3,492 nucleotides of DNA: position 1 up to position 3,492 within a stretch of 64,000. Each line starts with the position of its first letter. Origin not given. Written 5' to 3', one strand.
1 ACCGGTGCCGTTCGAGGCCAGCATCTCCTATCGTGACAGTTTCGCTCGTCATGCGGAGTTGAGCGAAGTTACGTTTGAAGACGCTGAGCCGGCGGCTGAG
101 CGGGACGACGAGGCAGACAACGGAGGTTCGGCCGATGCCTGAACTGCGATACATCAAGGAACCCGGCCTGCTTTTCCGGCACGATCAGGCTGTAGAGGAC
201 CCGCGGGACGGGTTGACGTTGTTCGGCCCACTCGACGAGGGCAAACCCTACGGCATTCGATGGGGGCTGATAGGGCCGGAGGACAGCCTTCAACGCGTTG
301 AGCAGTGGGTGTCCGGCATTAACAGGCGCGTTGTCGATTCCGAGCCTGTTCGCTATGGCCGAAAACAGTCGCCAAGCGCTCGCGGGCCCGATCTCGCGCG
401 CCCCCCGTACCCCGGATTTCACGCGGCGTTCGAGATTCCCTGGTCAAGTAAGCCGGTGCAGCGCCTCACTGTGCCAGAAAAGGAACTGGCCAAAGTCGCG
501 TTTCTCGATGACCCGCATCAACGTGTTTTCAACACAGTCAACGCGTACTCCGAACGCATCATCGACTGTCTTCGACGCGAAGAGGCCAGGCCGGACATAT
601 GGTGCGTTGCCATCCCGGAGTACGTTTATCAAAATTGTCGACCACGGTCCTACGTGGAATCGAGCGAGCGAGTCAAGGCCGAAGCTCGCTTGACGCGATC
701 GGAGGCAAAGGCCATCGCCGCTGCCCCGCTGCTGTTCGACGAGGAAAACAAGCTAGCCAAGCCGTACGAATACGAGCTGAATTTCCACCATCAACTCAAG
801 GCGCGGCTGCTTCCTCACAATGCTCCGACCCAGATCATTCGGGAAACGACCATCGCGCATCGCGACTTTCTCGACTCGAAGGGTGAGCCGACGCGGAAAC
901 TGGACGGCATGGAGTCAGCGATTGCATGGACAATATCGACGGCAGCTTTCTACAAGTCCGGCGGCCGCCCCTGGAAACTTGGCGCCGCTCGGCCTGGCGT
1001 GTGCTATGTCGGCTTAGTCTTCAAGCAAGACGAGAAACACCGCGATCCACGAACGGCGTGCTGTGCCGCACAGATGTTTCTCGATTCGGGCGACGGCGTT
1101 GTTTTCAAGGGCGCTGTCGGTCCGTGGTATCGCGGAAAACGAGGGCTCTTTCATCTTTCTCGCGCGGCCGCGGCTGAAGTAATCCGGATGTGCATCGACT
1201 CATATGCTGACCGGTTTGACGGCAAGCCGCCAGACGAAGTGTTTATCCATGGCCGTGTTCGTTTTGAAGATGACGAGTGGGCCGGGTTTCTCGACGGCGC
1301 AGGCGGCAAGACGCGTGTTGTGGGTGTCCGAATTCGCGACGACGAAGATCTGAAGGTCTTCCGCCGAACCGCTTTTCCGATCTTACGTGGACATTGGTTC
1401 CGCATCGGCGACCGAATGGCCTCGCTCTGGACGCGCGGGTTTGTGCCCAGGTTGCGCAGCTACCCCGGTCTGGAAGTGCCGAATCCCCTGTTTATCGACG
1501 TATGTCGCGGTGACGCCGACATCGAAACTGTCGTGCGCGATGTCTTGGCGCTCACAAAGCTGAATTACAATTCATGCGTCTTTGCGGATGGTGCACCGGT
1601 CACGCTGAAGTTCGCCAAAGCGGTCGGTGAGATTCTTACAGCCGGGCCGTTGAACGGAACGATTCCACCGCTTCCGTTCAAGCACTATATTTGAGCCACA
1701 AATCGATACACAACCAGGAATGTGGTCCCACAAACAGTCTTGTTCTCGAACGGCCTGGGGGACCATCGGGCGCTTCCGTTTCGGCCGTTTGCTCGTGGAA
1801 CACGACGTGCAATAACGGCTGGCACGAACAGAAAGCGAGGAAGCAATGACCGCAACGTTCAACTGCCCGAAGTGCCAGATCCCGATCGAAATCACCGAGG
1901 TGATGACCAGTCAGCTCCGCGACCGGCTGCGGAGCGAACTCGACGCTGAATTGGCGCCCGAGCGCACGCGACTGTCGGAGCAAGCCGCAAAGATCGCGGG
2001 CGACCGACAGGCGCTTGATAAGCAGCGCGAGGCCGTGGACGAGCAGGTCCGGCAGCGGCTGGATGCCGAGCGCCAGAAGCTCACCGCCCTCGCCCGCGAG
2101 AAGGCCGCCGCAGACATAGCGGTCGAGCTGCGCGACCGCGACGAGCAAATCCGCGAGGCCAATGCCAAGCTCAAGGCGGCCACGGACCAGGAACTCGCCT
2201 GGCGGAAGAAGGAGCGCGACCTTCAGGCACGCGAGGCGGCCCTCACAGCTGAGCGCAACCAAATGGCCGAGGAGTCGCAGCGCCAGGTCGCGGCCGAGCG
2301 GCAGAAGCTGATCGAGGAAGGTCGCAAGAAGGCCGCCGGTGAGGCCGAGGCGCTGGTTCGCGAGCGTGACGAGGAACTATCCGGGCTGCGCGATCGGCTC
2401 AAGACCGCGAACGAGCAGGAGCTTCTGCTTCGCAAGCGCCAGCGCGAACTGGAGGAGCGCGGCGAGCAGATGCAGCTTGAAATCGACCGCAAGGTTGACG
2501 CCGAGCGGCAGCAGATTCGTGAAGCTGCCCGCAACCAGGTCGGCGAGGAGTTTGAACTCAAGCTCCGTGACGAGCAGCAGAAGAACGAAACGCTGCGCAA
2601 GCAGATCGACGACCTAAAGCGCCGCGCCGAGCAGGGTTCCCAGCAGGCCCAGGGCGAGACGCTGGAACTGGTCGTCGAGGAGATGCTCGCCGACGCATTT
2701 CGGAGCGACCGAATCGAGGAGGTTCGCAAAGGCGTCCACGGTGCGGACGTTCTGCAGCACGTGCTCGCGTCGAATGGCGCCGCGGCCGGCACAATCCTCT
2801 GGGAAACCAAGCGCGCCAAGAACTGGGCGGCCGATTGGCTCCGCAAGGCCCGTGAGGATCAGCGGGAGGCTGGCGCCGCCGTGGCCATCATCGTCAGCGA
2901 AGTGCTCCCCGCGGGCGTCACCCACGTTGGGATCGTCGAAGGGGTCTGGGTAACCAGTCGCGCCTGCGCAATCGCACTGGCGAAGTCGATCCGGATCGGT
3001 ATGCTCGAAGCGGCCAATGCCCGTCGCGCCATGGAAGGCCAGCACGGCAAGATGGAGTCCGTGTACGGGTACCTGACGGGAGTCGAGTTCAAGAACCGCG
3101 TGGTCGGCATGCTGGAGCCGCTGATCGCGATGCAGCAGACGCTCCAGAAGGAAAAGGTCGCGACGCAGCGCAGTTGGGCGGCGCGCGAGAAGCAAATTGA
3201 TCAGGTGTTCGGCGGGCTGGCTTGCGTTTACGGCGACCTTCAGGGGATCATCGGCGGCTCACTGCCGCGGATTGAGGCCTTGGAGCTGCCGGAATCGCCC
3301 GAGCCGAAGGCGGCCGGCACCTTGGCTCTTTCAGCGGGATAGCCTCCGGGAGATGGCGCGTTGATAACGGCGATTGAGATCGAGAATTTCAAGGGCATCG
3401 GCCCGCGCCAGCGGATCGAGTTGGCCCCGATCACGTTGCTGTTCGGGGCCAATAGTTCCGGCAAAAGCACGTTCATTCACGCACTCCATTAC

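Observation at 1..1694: Short catalytically dead Argonaute (MID+PIWI) whose start is nested in the stop of a truncated upstream partner gene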

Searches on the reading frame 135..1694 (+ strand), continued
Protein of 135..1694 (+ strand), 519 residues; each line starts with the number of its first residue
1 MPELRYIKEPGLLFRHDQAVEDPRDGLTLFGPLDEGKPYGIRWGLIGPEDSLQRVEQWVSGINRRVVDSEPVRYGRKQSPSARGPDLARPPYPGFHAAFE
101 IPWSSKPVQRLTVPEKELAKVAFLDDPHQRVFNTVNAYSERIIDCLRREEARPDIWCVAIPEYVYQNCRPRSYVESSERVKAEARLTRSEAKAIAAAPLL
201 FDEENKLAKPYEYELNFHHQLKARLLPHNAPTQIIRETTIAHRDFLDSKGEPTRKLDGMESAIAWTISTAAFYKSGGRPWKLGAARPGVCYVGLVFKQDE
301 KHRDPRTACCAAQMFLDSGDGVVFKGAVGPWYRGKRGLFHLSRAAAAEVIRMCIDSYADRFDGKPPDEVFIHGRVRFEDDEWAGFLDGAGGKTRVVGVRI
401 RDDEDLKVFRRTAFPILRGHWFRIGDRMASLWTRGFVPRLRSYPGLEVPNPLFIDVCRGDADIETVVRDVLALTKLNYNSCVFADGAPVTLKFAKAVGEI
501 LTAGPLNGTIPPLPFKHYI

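Call 29: find_related_loci(query=window:135-1694:+, collection=genome_contigs, flank=10000)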
Query window:135-1694:+ (519 aa) in genome_contigs; peptide patterns used: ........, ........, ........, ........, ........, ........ (x = any residue, [..] = any of these).
103 stretches matched a pattern; 28 encode a relative of the query (tblastn E <= 1e-3); 28 distinct loci.
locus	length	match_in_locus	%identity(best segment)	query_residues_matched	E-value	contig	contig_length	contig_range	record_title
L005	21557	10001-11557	94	1-519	0e+0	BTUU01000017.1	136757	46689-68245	MAG: Planctomycetota bacterium AMX-MBFR-47 DNA, sequence17, whole genome shotgun sequence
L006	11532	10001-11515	58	3-519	0e+0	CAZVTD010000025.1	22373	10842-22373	MAG TPA_asm: uncultured Planctomycetota bacterium isolate SRP167436_co1_127 genome assembly, contig: NODE_3524_length_22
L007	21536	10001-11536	55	3-519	0e+0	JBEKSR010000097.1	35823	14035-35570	MAG: Bryobacteraceae bacterium isolate SPRUCE 539 SPRUCE_539_97, whole genome shotgun sequence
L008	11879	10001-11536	54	3-519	0e+0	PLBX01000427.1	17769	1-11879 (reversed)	MAG: Acidobacteriaceae bacterium isolate palsa_253 73.20111000_P3M.32_contig_11820, whole genome shotgun sequence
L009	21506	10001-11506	54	3-519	0e+0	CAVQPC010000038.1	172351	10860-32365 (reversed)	MAG: uncultured candidate division NC10 bacterium isolate MFD01299.bin.2.79 genome assembly, contig: contig_27486, whole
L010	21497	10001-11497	48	3-519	2e-151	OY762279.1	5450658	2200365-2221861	MAG: Pseudomonadales bacterium isolate dffa4d29-6664-44c6-a6fb-b72d241ba3f8 genome assembly, chromosome: 1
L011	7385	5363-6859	46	4-519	3e-145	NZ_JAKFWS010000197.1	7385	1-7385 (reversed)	MAG: Methylocystis sp. isolate ND1_Bin_1_1 ND1_0002307, whole genome shotgun sequence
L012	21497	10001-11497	46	4-519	1e-144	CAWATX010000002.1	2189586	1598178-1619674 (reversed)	MAG: uncultured Alphaproteobacteria bacterium isolate MFD02416.bin.1.276 genome assembly, contig: contig_4635, whole gen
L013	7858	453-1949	46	4-519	5e-143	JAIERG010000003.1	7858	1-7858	MAG: Caulobacteraceae bacterium isolate co.spades.METABAT.1kb_079 c_000000420447, whole genome shotgun sequence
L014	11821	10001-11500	45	4-519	3e-142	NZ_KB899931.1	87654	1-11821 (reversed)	Elioraea tepidiphila DSM 17972 F563DRAFT_scaffold00022.22, whole genome shotgun sequence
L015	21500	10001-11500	44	3-519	2e-141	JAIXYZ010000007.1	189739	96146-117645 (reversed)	MAG: Hyphomicrobiales bacterium isolate D8_MAG_00033 pond_D8_MAG_00033_000000000004, whole genome shotgun sequence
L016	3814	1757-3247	45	6-519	3e-145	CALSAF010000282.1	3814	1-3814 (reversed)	MAG: Rhizobium sp. Q54 isolate JJ-MO7B3-363-6-mx-bin703 genome assembly, contig: JJ-MO7B3-363-C1605, whole genome shotgu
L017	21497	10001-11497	45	4-519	4e-141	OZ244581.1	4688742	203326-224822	MAG: Acetobacteraceae bacterium isolate 4fe8c91e-f9c2-44c1-b511-22e9094fb0e2 genome assembly, chromosome: 1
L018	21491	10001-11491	45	4-519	6e-141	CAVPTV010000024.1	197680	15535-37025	MAG: uncultured Alphaproteobacteria bacterium isolate MFD06742.bin.2.209 genome assembly, contig: contig_38498, whole ge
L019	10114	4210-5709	44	3-519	8e-141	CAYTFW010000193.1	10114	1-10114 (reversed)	MAG TPA_asm: uncultured Rhizobiaceae bacterium isolate binchicken_co311_107 genome assembly, contig: NODE_10711_length_1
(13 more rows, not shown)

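Call 40: search_protein_families(library=ncbifam, proteins=[window:135-1694:+, L001:3301-4758:+, L001:2879-3304:+, L001:2655-2861:+], max_evalue=0.01)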
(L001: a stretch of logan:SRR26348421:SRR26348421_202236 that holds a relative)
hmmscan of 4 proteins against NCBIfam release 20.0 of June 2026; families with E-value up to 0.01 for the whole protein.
window:135-1694:+ (519 aa): 0 families

L001:3301-4758:+ (485 aa): 0 families

L001:2879-3304:+ (141 aa): 0 families

L001:2655-2861:+ (68 aa): 0 families

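Call 46: find_encoding_contigs(protein=P0002, flank=10000, max_places=2)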
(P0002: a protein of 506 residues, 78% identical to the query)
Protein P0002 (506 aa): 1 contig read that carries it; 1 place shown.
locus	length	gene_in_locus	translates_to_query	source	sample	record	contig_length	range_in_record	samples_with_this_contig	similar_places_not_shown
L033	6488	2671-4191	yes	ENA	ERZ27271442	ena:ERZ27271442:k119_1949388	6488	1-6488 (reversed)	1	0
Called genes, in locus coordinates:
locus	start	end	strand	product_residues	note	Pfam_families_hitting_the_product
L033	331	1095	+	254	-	PF12873:DUF3825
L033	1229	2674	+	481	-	PF13676:TIR_2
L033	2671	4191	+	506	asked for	-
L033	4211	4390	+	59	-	-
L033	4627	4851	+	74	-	PF04255:DUF433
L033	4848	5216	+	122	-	-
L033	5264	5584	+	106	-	-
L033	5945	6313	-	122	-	PF02311:AraC_binding (weak), PF07883:Cupin_2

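Call 47: find_encoding_contigs(protein=P0004, flank=10000, max_places=2)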
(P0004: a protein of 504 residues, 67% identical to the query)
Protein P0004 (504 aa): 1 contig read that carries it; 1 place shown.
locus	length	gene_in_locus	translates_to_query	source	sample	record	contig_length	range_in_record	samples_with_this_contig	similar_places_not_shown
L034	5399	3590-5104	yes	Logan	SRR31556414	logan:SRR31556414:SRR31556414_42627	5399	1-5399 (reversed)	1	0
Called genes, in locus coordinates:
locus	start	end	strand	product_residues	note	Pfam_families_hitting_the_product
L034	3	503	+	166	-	?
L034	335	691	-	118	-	-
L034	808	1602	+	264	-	PF01582:TIR, PF08937:ThsB_TIR (faint), PF13676:TIR_2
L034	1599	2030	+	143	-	-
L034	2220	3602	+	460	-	PF13676:TIR_2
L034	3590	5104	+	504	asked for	-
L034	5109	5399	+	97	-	?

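Call 48: find_encoding_contigs(protein=P0010, flank=10000, max_places=2)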
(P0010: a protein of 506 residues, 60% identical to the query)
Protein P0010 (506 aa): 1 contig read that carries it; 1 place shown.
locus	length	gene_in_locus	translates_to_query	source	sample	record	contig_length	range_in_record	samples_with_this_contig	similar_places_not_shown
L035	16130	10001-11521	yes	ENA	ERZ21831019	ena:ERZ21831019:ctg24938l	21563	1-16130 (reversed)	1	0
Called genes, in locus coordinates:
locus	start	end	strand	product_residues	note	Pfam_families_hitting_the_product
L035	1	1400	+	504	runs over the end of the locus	-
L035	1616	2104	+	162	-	PF01381:HTH_3 (weak)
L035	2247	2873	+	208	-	PF00300:His_Phos_1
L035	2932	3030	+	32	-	-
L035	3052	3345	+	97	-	PF00293:NUDIX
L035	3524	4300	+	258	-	PF01909:NTP_transf_2 (faint)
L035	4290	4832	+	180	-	PF13302:Acetyltransf_3, PF00583:Acetyltransf_1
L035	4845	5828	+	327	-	PF02958:EcKL (weak), PF01636:APH, PF19974:TCAD9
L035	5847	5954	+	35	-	-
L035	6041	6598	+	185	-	PF07638:Sigma70_ECF (weak), PF04542:Sigma70_r2, PF08281:Sigma70_r4_2, PF04545:Sigma70_r4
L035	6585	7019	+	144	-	-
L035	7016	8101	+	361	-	-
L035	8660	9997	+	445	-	PF13676:TIR_2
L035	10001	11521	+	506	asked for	-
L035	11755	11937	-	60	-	-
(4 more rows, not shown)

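Call 53: search_protein_families(library=phrogs, proteins=[L001:2879-3304:+, L001:2655-2861:+], max_evalue=0.01)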
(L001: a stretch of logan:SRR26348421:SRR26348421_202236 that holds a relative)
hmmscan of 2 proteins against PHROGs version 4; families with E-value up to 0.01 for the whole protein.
L001:2879-3304:+ (141 aa): 0 families

L001:2655-2861:+ (68 aa): 2 families
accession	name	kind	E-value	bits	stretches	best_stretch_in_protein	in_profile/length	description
phrog_323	-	transcription regulation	1.7e-10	42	1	6-61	143-198/319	transcriptional regulator, D5-like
phrog_16747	-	unknown function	0.0087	16.8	1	5-47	133-175/185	-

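Call 59: predict_structure(alignment_id=A1)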
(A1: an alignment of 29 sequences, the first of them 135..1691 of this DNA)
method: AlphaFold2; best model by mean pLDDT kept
length: 519 residues; sequences in the alignment: 29
mean_pLDDT: 78.4   pTM: 0.80
mean pLDDT of the five models: 78.4, 73.1, 68.7, 67.1, 64.0
residues with pLDDT >= 90: 155; 70-90: 223; 50-70: 84; < 50: 57
segments of 3 or more residues with pLDDT < 50: 17-36, 73-88, 436-442, 477-485
pLDDT, mean of each block of 10 residues (from residue 1): 77 53 41 55 95 94 82 47 46 79 90 96 94 97 87 91 93 90 87 85 87 90 89 92 90 85 81 72 75 81 68 59 65 58 87 83 89 87 92 91 74 73 92 58 60 91 91 62 57 79 74 69
secondary structure, 60 per line:
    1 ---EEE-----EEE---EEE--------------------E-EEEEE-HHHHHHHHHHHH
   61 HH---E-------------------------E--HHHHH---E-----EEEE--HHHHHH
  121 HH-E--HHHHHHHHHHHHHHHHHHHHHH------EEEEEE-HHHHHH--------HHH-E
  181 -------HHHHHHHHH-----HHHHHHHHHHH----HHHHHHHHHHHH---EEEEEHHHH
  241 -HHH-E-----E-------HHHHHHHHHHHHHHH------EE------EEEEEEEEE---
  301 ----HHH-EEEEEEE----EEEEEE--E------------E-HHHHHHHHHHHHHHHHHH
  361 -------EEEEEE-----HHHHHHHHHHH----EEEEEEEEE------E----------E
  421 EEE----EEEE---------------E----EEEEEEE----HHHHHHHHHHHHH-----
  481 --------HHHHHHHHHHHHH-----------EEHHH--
elements in order: E4-6 E12-14 E18-20 E43-47 H49-62 H95-99 E109-112 H115-122 H127-148 E155-160 H162-167 H188-196 H202-212 H217-228 E232-236 H237-240 H260-274 E289-297 E309-315 E320-325 H343-360 E368-373 H379-389 E394-402 E420-423 E428-431 E452-458 H463-475 H489-501

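Call 61: fold_search(model_id=the predicted structure, library=pdb)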
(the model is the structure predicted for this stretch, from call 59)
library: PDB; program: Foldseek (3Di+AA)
matches with E <= 10: 757; with E <= 0.001: 219
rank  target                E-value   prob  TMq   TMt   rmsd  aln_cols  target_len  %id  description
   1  8isy_A                2.2e-57  1.00  0.88  0.90   3.1       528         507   44  Cryo-EM structure of free-state Crt-SPARTA (released 2023-10-18)
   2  8i88_B                4.2e-50  1.00  0.81  0.90   3.4       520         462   42  Cryo-EM structure of TIR-APAZ/Ago-gRNA complex (released 2023-07-05)
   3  8z96_A                3.3e-49  1.00  0.82  0.89   3.5       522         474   42  Crystal structure of CrtAgo/TIR-APAZ in complex with guide DNA and 21-nt target DNA (released 2025-03-12)
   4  8i87_B                6.3e-48  1.00  0.80  0.88   3.6       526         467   40  Cryo-EM structure of TIR-APAZ/Ago-gRNA-DNA complex (released 2023-07-19)
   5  8z92_B                9.4e-48  1.00  0.83  0.90   3.4       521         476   43  Crystal structure of CrtAgo/TIR-APAZ in complex with guide DNA and 16-nt target DNA (released 2025-03-12)
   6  8i87_D                1.0e-47  1.00  0.80  0.88   3.7       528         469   39  Cryo-EM structure of TIR-APAZ/Ago-gRNA-DNA complex (released 2023-07-19)
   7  8z92_A                4.5e-47  1.00  0.80  0.89   3.7       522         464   43  Crystal structure of CrtAgo/TIR-APAZ in complex with guide DNA and 16-nt target DNA (released 2025-03-12)
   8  8ffi_B                6.3e-47  1.00  0.79  0.87   4.3       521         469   41  Structure of tetramerized MapSPARTA upon guide RNA-mediated target DNA binding (released 2023-08-23)
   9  8oz6_B                2.7e-46  1.00  0.80  0.88   4.2       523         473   41  cryoEM structure of SPARTA complex ligand-free (released 2023-08-16)
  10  8k34_B                7.5e-46  1.00  0.75  0.89   3.6       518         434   41  Cryo-EM structure of SPARTA gRNA binary complex (released 2024-01-17)
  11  8fex_B                1.4e-45  1.00  0.80  0.90   3.3       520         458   41  Inactivate state of Maribacter polysiphoniae Argonuate (short pAgo system) (released 2023-08-23)
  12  8j84_A                2.5e-45  1.00  0.79  0.90   3.3       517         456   42  Short ago complexed with TIR-APAZ (released 2024-03-13)
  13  8u72_C                2.7e-45  1.00  0.76  0.86   4.5       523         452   40  Cryo-EM structure of the SPARTA oligomer with guide RNA and target DNA (released 2024-06-12)
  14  8isz_A                3.6e-45  1.00  0.78  0.87   4.5       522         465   43  Cryo-EM structure of Crt-SPARTA-gRNA-tDNA monomer (released 2023-10-18)
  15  8u72_I                4.5e-45  1.00  0.77  0.87   4.4       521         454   41  Cryo-EM structure of the SPARTA oligomer with guide RNA and target DNA (released 2024-06-12)
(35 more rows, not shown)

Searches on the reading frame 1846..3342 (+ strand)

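Call 4: search_protein_families(library=pfam, proteins=[window:1846-3342:+], max_evalue=0.1)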
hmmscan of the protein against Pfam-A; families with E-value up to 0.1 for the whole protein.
window:1846-3342:+ (498 aa): 2 families
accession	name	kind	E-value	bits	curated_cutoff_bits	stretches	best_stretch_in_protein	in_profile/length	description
PF09903.14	DUF2130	-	1.4e-55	188.9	26.7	1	238-482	3-253/255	Uncharacterized protein conserved in bacteria (DUF2130)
PF14233.11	DUF4335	-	0.059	13.7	27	1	5-121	3-103/186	Domain of unknown function (DUF4335)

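Call 5: search_protein_families(library=padloc, proteins=[window:1846-3342:+], max_evalue=0.1)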
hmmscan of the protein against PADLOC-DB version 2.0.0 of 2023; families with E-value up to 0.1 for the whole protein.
window:1846-3342:+ (498 aa): 2 families
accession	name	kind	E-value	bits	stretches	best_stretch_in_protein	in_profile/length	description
PDLC03861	LmuB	-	0.0024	13.8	1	35-265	491-704/1213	-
PDLC01891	CARF4--CARF_PDDEXK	-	0.067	10.8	1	211-291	151-226/319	-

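Call 40: search_protein_families(library=ncbifam, proteins=[window:1846-3342:+], max_evalue=0.01)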
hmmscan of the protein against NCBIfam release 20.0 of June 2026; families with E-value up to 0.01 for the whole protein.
window:1846-3342:+ (498 aa): 0 families

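Call 53: search_protein_families(library=phrogs, proteins=[window:1846-3342:+], max_evalue=0.01)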
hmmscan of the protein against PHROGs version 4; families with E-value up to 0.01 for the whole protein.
window:1846-3342:+ (498 aa): 0 families
